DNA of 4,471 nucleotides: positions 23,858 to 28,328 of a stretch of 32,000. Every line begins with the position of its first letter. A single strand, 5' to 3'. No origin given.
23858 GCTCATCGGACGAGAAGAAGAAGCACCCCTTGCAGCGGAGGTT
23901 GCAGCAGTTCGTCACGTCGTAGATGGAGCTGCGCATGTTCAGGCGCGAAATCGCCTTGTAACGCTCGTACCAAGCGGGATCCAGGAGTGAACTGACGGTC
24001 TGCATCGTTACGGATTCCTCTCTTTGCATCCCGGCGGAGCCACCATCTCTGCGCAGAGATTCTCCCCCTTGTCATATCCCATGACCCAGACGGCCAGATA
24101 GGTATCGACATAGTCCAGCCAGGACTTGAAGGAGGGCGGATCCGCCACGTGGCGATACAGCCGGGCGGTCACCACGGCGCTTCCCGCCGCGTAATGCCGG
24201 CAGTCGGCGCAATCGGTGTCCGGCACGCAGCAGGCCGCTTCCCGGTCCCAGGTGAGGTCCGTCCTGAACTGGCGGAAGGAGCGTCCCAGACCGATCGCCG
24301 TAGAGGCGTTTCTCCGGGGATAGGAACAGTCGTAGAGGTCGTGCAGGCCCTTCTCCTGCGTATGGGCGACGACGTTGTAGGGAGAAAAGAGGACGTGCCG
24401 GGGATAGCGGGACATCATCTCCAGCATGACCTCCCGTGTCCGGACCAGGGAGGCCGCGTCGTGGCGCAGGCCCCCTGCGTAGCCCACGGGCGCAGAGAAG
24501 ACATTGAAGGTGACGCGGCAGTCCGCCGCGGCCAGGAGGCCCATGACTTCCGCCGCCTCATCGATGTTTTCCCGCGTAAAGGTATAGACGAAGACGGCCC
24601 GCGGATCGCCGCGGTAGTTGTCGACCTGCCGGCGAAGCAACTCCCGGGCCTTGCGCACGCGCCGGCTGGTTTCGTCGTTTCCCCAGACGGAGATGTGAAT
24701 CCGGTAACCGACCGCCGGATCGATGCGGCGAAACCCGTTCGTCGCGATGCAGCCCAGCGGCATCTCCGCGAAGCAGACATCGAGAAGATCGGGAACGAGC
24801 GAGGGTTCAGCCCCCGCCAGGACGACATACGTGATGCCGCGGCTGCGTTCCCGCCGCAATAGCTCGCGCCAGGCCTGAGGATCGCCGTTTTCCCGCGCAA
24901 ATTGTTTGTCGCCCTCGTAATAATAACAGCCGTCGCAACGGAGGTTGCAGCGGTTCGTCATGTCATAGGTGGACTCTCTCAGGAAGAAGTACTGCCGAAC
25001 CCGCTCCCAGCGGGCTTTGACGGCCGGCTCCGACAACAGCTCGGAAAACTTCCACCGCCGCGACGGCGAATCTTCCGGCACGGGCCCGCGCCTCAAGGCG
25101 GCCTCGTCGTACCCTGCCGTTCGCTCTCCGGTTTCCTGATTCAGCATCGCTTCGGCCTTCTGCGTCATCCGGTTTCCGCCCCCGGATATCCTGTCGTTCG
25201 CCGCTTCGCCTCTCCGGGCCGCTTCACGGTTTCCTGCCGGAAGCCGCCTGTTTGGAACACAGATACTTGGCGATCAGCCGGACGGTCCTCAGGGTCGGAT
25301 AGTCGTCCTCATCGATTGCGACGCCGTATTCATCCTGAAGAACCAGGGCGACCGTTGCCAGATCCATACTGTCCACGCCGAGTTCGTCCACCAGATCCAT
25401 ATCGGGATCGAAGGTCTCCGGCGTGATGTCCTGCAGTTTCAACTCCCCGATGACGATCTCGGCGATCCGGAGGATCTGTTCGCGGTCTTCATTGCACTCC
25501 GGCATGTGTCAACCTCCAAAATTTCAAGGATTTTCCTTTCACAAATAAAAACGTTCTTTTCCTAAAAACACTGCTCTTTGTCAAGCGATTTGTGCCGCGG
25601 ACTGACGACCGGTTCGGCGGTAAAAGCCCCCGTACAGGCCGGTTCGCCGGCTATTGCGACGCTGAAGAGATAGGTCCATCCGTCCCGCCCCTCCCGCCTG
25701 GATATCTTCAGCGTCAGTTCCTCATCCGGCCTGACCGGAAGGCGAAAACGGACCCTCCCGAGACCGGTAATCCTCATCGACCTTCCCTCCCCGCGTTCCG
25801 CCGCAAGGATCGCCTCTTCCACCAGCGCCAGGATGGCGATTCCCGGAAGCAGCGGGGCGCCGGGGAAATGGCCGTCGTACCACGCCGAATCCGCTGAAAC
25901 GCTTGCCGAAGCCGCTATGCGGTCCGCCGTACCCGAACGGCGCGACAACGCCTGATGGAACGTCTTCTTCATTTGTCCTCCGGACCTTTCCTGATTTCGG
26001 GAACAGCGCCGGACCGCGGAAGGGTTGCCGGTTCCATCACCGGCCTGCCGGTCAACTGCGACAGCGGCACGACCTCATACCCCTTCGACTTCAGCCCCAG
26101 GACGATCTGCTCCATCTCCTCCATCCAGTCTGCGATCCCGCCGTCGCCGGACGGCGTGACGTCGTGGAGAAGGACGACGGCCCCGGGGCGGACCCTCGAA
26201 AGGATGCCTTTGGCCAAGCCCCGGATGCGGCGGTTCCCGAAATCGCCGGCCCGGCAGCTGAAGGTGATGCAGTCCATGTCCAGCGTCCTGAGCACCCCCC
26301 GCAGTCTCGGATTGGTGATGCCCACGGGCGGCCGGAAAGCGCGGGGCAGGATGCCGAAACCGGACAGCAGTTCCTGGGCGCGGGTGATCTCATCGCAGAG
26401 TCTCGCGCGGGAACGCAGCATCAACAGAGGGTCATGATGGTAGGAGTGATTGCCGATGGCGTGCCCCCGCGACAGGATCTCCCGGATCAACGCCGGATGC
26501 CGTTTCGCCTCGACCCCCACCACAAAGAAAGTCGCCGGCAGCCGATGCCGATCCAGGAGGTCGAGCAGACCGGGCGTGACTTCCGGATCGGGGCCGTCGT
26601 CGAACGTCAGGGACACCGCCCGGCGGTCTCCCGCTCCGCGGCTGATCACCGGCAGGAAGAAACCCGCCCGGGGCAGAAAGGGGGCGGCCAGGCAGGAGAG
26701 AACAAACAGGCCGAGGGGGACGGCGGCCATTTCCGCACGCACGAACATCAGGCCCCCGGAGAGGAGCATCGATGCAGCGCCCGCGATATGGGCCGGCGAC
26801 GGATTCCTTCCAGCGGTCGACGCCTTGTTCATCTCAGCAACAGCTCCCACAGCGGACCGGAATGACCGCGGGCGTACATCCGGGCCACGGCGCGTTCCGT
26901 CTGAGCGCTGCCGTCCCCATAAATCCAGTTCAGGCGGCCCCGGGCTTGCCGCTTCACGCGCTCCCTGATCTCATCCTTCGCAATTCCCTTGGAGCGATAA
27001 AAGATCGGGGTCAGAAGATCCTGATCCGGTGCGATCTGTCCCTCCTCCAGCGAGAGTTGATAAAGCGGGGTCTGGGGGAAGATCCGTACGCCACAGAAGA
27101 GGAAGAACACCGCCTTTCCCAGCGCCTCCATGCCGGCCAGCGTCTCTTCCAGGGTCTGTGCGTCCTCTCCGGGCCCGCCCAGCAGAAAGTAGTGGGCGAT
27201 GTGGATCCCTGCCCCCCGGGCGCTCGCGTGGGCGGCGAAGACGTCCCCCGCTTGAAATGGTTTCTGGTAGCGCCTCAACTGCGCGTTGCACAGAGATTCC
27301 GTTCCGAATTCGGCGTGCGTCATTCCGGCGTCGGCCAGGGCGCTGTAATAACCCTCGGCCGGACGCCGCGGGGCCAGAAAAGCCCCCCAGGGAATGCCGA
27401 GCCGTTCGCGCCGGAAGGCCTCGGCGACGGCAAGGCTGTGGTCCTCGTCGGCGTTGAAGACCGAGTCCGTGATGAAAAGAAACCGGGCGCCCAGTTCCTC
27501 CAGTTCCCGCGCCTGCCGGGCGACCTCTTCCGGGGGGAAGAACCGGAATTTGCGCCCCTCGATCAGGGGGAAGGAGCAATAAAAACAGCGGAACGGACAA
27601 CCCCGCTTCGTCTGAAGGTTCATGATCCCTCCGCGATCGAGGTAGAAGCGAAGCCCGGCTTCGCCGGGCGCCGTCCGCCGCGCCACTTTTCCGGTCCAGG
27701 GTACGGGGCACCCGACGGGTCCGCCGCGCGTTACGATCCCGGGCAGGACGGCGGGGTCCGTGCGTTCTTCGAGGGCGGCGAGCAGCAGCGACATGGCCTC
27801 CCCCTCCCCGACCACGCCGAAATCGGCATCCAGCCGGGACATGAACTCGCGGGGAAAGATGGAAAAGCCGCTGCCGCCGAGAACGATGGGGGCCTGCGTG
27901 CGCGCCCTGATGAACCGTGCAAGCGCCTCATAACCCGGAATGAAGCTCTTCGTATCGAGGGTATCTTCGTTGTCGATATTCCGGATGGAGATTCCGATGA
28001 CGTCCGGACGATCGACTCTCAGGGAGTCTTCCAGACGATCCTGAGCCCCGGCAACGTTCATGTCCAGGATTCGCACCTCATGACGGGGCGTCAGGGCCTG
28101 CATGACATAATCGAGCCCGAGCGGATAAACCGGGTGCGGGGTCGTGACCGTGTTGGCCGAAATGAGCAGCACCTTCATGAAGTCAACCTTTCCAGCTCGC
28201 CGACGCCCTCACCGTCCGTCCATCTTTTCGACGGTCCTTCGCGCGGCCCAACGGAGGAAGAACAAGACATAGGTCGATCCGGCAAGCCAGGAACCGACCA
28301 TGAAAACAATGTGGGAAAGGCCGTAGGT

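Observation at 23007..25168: Tandem paralogous radical SAM pair with a shared C-terminal CCx5-6CxxC motif, between ACP 1 and a KS pair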

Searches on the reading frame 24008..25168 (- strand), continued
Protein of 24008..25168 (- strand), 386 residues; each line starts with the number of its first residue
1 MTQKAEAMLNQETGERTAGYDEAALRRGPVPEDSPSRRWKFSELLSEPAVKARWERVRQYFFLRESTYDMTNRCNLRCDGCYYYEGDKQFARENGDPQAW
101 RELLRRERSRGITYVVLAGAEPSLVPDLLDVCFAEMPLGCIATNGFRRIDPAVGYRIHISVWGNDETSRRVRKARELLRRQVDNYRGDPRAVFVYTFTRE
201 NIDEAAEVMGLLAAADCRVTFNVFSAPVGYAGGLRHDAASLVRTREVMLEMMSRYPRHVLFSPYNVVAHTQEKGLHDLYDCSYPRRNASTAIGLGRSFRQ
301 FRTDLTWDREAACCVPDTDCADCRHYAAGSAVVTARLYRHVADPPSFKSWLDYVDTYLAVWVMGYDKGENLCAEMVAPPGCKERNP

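Call 83: find_encoding_contigs(protein=P0455, flank=10000, max_places=1)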
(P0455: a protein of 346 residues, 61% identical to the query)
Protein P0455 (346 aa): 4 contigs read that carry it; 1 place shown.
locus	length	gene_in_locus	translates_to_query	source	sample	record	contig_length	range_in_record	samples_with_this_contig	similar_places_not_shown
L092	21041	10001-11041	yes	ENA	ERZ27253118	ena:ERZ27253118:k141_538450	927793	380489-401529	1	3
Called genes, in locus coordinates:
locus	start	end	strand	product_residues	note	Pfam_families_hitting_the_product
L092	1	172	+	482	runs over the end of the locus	PF03796:DnaB_C (faint), PF06745:ATPase, PF20720:nSTAND3 (faint), PF23442:DUF7125 (faint), PF09848:SLFN-g3_helicase (faint), PF13401:AAA_22 (faint), PF13481:AAA_25 (weak), PF06745:ATPase, +1 more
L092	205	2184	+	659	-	PF00512:HisKA, PF02518:HATPase_c, PF00072:Response_reg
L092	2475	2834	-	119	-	PF02037:SAP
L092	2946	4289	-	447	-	PF00092:VWA, PF13519:VWA_2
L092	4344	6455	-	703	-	PF00354:Pentaxin (faint), PF13385:Laminin_G_3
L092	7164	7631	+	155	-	PF01575:MaoC_dehydratas, PF13452:FAS1_DH_region (weak)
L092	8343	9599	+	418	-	PF00109:ketoacyl-synt, PF02801:Ketoacyl-synt_C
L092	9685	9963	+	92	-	PF00550:PP-binding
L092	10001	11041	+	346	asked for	-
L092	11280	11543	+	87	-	-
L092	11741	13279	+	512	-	PF02310:B12-binding, PF04055:Radical_SAM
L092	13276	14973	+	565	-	PF00501:AMP-binding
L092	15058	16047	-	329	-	PF00195:Chal_sti_synt_N (weak), PF08545:ACP_syn_III, PF08541:ACP_syn_III_C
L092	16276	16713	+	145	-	PF07366:SnoaL, PF12680:SnoaL_2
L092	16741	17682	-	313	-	PF00487:FA_desaturase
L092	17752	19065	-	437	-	PF00109:ketoacyl-synt, PF02801:Ketoacyl-synt_C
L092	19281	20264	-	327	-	-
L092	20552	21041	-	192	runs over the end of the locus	-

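Call 84: find_encoding_contigs(protein=P0533, flank=10000, max_places=1)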
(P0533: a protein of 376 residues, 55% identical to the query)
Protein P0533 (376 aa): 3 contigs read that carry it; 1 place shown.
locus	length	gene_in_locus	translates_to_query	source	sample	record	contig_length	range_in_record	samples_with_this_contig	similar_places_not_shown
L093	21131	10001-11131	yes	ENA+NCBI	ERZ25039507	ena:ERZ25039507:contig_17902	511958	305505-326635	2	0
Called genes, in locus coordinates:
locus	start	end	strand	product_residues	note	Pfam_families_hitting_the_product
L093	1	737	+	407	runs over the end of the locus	PF00696:AA_kinase, PF01842:ACT, PF22468:ACT_9 (weak), PF13840:ACT_7, PF22468:ACT_9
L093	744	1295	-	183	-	PF13505:OMP_b-brl (weak)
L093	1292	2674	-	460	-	PF13098:Thioredoxin_2 (faint), PF13462:Thioredoxin_4, PF01323:DSBA, PF13728:TraF (faint), PF13462:Thioredoxin_4, PF01323:DSBA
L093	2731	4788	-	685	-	PF00085:Thioredoxin (faint), PF13098:Thioredoxin_2 (weak), PF13462:Thioredoxin_4, PF01323:DSBA, PF13462:Thioredoxin_4, PF01323:DSBA, PF13462:Thioredoxin_4, PF01323:DSBA, +5 more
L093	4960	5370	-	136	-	-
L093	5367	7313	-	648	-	-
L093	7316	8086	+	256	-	-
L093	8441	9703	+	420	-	PF00109:ketoacyl-synt, PF08545:ACP_syn_III (faint), PF02801:Ketoacyl-synt_C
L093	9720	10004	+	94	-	PF00550:PP-binding (weak)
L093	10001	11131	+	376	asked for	PF04055:Radical_SAM (weak)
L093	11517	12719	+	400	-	-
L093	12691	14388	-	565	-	PF01636:APH (faint), PF00069:Pkinase, PF07714:PK_Tyr_Ser-Thr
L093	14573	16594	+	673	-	PF00890:FAD_binding_2, PF02910:Succ_DH_flav_C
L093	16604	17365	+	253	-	PF13085:Fer2_3, PF12838:Fer4_7 (faint), PF13183:Fer4_8, PF13534:Fer4_17 (weak)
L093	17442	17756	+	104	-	-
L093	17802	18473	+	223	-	-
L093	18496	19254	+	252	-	PF00691:OmpA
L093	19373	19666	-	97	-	PF01541:GIY-YIG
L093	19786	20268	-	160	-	-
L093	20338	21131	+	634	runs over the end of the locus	PF00795:CN_hydrolase, PF02540:NAD_synthase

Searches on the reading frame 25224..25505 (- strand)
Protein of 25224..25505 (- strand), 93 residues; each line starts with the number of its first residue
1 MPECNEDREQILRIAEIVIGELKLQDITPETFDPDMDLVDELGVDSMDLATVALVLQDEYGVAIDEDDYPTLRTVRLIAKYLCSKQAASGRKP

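Call 8: search_protein_families(library=pfam, proteins=[window:25224-25505:-], max_evalue=0.001)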
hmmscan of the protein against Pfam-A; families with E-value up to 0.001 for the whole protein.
window:25224-25505:- (93 aa): 1 family
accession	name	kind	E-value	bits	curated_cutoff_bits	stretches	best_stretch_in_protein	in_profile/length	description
PF00550.31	PP-binding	-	3.4e-11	43.7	20.8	1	13-82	2-67/67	Phosphopantetheine attachment site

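Call 62: search_protein_families(library=ncbifam, proteins=[window:25224-25505:-], max_evalue=0.00001)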
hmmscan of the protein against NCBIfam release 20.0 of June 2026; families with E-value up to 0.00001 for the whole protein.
window:25224-25505:- (93 aa): 10 families
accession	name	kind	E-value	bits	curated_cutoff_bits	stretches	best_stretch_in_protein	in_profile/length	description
NF006617.0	PRK09184.1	subfamily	8.7e-11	41.7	70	1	13-82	17-90/96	phosphopantetheine-binding protein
NF002148.0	PRK00982.1-2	subfamily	3.6e-10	39.5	71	1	11-86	6-78/79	acyl carrier protein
NF002147.0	PRK00982.1-1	equivalog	4.8e-10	39.1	84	1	8-86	5-81/83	acyl carrier protein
NF040636.1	AcpM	exception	2.4e-09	37.1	146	1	10-84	6-77/93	meromycolate extension acyl carrier protein AcpM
NF002150.0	PRK00982.1-4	subfamily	2.2e-08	34.2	66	1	13-86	9-79/80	acyl carrier protein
NF006031.0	PRK08172.1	equivalog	3.5e-07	30.8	76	1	31-79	23-71/82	acyl carrier protein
TIGR00517.1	acyl_carrier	equivalog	4e-07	29.8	70.45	1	14-85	8-76/77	acyl carrier protein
NF002151.0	PRK00982.1-5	equivalog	1.6e-06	28.2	92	1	13-85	7-76/78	acyl carrier protein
NF002149.0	PRK00982.1-3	equivalog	4.3e-06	26.6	106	1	13-86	7-77/78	acyl carrier protein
NF003757.0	PRK05350.1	equivalog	6.3e-06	26.3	65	1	8-78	4-72/83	acyl carrier protein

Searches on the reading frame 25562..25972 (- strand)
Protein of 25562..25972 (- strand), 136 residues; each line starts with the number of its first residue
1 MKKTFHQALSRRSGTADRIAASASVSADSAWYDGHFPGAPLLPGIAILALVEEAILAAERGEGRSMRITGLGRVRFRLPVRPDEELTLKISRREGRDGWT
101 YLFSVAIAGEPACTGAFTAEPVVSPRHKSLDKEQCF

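Call 8: search_protein_families(library=pfam, proteins=[window:25562-25972:-], max_evalue=0.001)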
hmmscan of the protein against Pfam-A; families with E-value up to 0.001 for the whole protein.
window:25562-25972:- (136 aa): 2 families
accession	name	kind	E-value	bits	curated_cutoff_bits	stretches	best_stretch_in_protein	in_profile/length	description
PF07977.19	FabA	-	8.5e-09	35.6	23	1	18-94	26-112/138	FabA-like domain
PF22818.2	ApeI-like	-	6.7e-08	33.3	28.5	1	23-108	20-102/119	ApeI dehydratase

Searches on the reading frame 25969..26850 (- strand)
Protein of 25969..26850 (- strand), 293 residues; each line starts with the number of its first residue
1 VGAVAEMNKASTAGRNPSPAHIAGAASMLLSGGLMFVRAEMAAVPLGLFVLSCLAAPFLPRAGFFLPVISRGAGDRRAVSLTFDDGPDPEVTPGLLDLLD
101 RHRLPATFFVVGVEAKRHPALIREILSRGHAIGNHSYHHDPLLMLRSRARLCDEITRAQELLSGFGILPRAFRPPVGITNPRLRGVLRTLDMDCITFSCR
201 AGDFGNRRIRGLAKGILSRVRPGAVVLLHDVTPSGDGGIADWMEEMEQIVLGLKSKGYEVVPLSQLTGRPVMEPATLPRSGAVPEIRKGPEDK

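Call 8: search_protein_families(library=pfam, proteins=[window:25969-26850:-], max_evalue=0.001)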
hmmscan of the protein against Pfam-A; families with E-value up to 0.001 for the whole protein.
window:25969-26850:- (293 aa): 1 family
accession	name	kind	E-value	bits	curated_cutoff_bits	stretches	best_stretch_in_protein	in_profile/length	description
PF01522.26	Polysacc_deac_1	-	2.3e-30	105.6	23.1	1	73-193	3-122/124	Polysaccharide deacetylase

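Call 62: search_protein_families(library=ncbifam, proteins=[window:25969-26850:-], max_evalue=0.00001)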
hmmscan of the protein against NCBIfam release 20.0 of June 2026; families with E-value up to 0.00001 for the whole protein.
window:25969-26850:- (293 aa): 8 families
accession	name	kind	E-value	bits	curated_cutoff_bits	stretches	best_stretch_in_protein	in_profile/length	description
TIGR04243.1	nodulat_NodB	equivalog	3.1e-34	118.2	240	1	77-251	2-177/197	chitooligosaccharide deacetylase NodB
TIGR02764.1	spore_ybaN_pdaB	equivalog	7.5e-33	113.9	237.4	1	75-266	4-190/191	polysaccharide deacetylase family sporulation protein PdaB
NF045821.1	PgAcgDacpgdA1_Bac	equivalog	1.6e-27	96.1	400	1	76-266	87-274/282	peptidoglycan-N-acetylglucosamine deacetylase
TIGR02884.1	spore_pdaA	equivalog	2.8e-24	86.1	298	1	74-266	34-223/224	delta-lactam-biosynthetic de-N-acetylase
TIGR02873.1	spore_ylxY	hypoth_equivalog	1.1e-22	80.6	391.5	1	69-266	77-266/268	probable sporulation protein, polysaccharide deacetylase family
NF045820.1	PgAcgDacpgdA_Strep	equivalog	4.7e-22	78.4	800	1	75-268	266-449/463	peptidoglycan-N-acetylglucosamine deacetylase PgdA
NF045822.1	PgAcgDacpgdA2_Bac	equivalog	7.7e-17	61.5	400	1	76-260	69-255/274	peptidoglycan-N-acetylglucosamine deacetylase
TIGR03006.1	pepcterm_polyde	equivalog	9.4e-14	51.2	276.2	1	94-164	38-107/272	XrtA system polysaccharide deacetylase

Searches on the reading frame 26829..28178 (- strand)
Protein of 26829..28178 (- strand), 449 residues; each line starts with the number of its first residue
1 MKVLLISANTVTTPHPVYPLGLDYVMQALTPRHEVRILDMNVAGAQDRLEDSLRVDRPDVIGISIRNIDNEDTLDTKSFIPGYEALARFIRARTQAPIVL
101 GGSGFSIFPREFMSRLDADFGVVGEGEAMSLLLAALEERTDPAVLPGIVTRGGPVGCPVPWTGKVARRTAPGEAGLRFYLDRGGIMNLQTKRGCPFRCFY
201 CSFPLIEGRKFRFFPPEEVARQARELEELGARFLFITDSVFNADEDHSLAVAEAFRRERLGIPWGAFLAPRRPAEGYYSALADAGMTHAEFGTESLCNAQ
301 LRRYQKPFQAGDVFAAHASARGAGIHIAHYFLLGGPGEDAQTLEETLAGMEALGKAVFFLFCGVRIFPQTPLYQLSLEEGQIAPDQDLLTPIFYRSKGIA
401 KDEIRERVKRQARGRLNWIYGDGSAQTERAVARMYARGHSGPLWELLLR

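Call 8: search_protein_families(library=pfam, proteins=[window:26829-28178:-], max_evalue=0.001)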
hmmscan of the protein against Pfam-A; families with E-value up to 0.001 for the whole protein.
window:26829-28178:- (449 aa): 2 families
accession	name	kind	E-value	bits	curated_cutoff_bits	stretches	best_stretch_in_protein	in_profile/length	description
PF04055.27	Radical_SAM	-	1.4e-18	68.1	29.5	1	191-347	4-163/166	Radical SAM superfamily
PF02310.24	B12-binding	-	1.9e-15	57.2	32.1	1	9-129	4-116/121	B12 binding domain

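Call 62: search_protein_families(library=ncbifam, proteins=[window:26829-28178:-], max_evalue=0.00001)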
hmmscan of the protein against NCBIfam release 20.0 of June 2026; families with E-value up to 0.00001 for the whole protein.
window:26829-28178:- (449 aa): 11 families
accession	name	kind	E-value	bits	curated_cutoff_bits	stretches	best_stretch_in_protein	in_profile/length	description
TIGR04072.2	rSAM_ladder_B12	equivalog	6.2e-117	390.9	360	1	2-448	1-442/443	lipid biosynthesis B12-binding/radical SAM protein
TIGR04385.1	B12_rSAM_cofa1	equivalog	5.5e-46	157.7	450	1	3-398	2-416/438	B12 lower ligand biosynthesis radical SAM protein BzaD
TIGR04428.1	B12_rSAM_trp_MT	equivalog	2.8e-31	108.5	500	2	3-152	2-153/558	tryptophan 2-C-methyltransferase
NF033070.1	rSAM_AprD4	equivalog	1.1e-24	87.2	500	1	181-391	192-405/456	AprD4 family radical SAM diol-dehydratase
TIGR04367.1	HpnR_B12_rSAM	equivalog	4.3e-21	75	650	1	18-330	21-330/490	hopanoid C-3 methylase HpnR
TIGR04014.1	B12_SAM_MJ_0865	equivalog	3.6e-16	59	360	1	90-237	61-212/434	methyl-coenzyme M reductase glutamine C-methyltransferase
TIGR04479.1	bcpD_PhpK_rSAM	subfamily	5.4e-16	58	600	1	184-351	240-407/504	PhpK family radical SAM P-methyltransferase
TIGR04013.1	B12_SAM_MJ_1487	hypoth_equivalog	8e-16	57.9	251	1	92-238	68-205/382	TIGR04013 family B12-binding domain/radical SAM domain-containing protein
NF045585.1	rSAM_slr0320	equivalog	1.8e-15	56.5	775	1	176-324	225-378/511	photosystem II high light acclimation radical SAM protein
TIGR03471.1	HpnJ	equivalog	3.3e-15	55.9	577.6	1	184-387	196-398/472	hopanoid biosynthesis associated radical SAM protein HpnJ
NF050148.1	rSAM_ApyD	equivalog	6.2e-10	38.1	750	1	50-347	67-360/645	RiPP biosynthesis radical SAM protein ApyD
